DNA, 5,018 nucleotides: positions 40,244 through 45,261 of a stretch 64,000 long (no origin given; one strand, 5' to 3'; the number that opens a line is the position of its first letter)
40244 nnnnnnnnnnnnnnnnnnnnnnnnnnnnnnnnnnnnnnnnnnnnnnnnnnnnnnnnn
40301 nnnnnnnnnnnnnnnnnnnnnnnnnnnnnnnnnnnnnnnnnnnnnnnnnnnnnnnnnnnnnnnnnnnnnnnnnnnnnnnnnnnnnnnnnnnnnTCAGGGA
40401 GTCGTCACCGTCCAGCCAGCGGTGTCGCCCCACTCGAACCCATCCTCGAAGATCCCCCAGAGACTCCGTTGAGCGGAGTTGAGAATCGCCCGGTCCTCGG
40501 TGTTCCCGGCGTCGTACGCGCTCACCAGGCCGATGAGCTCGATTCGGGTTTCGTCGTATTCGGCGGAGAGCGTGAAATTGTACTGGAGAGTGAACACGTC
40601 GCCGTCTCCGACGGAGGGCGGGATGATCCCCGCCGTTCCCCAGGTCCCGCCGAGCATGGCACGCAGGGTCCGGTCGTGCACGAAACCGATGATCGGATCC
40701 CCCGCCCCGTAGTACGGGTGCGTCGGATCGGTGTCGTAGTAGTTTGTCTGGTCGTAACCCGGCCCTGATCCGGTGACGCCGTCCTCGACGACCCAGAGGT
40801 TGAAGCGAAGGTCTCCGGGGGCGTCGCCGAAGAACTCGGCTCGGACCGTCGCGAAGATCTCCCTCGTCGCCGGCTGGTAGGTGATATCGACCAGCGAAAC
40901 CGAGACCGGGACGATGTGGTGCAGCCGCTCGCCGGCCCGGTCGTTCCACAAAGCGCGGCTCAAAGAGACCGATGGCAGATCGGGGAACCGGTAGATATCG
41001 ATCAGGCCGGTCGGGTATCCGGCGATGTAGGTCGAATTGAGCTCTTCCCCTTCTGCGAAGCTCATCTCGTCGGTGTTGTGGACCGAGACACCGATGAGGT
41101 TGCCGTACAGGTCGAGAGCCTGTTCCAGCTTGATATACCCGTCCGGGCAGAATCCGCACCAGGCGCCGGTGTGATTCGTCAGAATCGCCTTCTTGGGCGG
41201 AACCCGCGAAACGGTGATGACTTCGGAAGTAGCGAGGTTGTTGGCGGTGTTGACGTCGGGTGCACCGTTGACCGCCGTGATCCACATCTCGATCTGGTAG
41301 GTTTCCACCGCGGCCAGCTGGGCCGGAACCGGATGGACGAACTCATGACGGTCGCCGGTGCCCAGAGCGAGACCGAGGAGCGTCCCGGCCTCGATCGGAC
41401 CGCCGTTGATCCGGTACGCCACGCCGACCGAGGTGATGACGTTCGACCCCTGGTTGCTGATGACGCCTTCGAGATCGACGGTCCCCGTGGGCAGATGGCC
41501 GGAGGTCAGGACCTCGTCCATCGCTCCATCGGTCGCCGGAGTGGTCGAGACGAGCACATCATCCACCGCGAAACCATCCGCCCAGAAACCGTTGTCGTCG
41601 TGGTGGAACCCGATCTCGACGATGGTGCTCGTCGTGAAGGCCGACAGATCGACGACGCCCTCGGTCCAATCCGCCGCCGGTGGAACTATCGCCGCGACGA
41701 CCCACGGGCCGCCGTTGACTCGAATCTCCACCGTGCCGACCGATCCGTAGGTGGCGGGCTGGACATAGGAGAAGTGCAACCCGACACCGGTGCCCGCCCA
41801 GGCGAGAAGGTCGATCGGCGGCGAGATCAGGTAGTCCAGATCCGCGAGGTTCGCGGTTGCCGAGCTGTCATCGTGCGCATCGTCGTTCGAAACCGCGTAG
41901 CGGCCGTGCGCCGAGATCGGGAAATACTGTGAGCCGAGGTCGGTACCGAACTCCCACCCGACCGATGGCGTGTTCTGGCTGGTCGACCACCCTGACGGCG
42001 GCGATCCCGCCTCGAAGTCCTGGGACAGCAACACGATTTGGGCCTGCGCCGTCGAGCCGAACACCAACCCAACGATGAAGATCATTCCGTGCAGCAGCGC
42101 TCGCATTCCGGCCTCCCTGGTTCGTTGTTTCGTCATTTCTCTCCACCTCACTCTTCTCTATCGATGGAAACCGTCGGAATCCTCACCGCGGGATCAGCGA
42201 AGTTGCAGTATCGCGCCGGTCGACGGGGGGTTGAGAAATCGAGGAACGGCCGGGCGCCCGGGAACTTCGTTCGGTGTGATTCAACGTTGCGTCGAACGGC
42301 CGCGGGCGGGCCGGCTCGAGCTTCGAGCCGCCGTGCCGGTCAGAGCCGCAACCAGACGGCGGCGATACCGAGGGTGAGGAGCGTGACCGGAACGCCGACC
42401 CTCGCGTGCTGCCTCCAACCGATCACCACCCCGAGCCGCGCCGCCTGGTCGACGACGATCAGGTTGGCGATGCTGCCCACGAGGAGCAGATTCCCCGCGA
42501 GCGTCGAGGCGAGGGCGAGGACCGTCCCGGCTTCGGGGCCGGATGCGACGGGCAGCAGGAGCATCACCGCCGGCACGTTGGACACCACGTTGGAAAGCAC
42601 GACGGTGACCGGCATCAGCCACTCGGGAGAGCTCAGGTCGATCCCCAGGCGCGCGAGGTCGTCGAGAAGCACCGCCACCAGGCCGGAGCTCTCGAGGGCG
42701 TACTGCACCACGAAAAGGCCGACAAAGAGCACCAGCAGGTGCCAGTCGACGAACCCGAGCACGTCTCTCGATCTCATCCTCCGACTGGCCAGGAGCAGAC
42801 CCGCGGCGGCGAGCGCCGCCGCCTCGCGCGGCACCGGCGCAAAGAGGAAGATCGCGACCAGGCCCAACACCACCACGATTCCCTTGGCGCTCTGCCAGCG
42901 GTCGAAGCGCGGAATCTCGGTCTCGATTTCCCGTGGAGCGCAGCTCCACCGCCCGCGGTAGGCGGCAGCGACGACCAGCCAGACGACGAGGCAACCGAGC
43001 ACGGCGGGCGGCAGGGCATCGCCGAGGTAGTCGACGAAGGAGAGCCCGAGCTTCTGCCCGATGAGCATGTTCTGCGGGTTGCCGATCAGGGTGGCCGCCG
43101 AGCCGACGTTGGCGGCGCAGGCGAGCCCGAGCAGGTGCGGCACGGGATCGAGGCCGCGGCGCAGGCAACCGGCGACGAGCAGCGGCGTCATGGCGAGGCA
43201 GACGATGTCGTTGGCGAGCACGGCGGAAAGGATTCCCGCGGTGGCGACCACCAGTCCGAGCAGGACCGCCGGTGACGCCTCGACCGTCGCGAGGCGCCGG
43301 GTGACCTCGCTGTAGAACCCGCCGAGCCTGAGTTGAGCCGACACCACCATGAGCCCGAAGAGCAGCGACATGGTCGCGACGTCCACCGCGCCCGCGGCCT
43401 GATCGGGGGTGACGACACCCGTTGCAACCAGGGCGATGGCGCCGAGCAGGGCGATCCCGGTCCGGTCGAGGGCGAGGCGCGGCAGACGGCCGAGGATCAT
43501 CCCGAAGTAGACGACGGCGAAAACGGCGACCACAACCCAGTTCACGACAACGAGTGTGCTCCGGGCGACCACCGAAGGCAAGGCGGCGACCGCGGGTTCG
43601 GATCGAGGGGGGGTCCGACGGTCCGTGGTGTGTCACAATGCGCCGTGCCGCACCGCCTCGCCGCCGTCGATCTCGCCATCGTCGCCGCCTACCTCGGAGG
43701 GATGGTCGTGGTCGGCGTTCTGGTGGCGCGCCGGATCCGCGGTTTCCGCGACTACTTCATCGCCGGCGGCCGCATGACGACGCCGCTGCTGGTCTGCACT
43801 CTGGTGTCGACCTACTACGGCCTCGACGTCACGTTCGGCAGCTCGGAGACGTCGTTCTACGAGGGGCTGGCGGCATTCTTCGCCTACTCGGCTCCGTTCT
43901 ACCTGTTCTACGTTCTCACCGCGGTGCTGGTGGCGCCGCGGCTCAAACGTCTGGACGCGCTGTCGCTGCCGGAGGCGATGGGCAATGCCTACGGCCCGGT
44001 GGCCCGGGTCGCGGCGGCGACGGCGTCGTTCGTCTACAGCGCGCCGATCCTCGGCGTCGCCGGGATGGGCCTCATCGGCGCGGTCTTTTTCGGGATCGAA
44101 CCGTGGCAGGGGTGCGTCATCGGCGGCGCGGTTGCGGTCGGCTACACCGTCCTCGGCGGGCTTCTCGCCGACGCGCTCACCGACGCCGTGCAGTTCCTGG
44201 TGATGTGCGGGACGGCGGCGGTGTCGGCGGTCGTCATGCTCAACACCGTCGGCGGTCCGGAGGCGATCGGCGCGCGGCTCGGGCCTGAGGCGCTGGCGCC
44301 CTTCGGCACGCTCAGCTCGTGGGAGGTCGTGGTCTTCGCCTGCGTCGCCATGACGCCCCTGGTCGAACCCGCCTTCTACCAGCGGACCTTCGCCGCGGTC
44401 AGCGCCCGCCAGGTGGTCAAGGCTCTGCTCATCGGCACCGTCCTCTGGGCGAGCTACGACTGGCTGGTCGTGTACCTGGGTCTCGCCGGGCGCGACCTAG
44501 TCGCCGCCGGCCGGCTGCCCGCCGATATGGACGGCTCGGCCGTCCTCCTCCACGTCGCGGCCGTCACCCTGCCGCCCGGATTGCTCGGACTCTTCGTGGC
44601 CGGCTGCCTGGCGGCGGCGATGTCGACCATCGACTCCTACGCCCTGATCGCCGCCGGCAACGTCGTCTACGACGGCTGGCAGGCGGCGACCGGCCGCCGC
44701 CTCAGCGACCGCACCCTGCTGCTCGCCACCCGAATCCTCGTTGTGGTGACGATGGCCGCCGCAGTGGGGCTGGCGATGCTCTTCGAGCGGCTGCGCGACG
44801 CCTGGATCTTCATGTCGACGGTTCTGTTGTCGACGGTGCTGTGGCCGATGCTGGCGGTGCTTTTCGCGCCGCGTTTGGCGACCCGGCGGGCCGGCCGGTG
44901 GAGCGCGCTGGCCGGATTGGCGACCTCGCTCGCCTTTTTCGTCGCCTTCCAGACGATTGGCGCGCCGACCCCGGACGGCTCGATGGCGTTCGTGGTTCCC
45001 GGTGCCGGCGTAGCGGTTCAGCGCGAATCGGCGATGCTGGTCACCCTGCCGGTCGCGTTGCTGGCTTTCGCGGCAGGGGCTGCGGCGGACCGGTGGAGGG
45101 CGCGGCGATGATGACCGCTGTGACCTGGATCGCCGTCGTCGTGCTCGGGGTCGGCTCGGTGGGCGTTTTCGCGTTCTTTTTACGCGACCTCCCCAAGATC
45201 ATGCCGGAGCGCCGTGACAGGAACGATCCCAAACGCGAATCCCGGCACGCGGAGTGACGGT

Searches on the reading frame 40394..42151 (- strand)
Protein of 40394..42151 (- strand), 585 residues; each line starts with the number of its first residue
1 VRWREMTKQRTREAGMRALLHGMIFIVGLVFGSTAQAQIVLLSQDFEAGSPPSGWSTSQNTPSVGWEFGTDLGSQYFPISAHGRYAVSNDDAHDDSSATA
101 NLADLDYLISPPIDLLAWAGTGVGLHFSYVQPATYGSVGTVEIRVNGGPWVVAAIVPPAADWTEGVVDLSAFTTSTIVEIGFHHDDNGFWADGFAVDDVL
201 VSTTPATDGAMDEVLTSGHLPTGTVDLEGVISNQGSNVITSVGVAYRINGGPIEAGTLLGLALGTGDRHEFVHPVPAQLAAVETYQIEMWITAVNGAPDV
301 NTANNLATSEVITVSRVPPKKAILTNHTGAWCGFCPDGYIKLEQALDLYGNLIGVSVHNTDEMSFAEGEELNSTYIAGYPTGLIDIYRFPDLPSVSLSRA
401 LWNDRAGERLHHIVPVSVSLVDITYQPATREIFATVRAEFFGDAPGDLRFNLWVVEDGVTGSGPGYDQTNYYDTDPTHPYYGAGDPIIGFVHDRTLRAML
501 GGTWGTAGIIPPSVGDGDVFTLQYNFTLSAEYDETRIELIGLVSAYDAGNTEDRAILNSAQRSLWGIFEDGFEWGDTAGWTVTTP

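Call 67: search_protein_families(library=pfam, proteins=[window:40394-42151:-], max_evalue=0.00001)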
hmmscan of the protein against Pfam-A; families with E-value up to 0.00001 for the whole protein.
window:40394-42151:- (585 aa): 1 family
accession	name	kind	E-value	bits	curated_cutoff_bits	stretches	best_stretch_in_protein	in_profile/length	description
PF11551.14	Omp28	-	1.5e-09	38.4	34.9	1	376-543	10-151/171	Outer membrane protein Omp28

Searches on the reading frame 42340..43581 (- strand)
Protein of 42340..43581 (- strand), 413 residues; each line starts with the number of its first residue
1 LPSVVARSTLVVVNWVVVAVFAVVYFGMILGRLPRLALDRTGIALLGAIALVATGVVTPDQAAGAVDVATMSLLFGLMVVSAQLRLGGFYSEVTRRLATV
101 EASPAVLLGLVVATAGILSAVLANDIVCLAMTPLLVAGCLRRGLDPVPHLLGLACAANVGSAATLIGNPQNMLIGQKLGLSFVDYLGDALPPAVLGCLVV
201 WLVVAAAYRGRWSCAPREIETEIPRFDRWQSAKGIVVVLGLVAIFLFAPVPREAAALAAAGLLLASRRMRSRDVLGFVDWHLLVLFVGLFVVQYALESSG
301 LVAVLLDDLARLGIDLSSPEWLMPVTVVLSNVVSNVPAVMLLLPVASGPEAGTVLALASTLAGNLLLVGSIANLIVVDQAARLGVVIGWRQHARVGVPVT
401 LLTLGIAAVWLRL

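Call 67: search_protein_families(library=pfam, proteins=[window:42340-43581:-], max_evalue=0.00001)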
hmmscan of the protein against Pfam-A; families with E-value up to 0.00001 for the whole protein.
window:42340-43581:- (413 aa): 1 family
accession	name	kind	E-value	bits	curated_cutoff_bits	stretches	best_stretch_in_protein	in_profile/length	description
PF03600.22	CitMHS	-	5.2e-56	190.6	31.9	1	32-361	8-335/336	Citrate transporter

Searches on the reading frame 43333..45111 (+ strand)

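Call 67: search_protein_families(library=pfam, proteins=[window:43333-45111:+], max_evalue=0.00001)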
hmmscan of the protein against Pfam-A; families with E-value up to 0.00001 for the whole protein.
window:43333-45111:+ (592 aa): 1 family
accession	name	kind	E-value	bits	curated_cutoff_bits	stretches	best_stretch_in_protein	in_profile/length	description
PF00474.23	SSF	-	5.1e-23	82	22.8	1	141-518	1-397/406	Sodium:solute symporter family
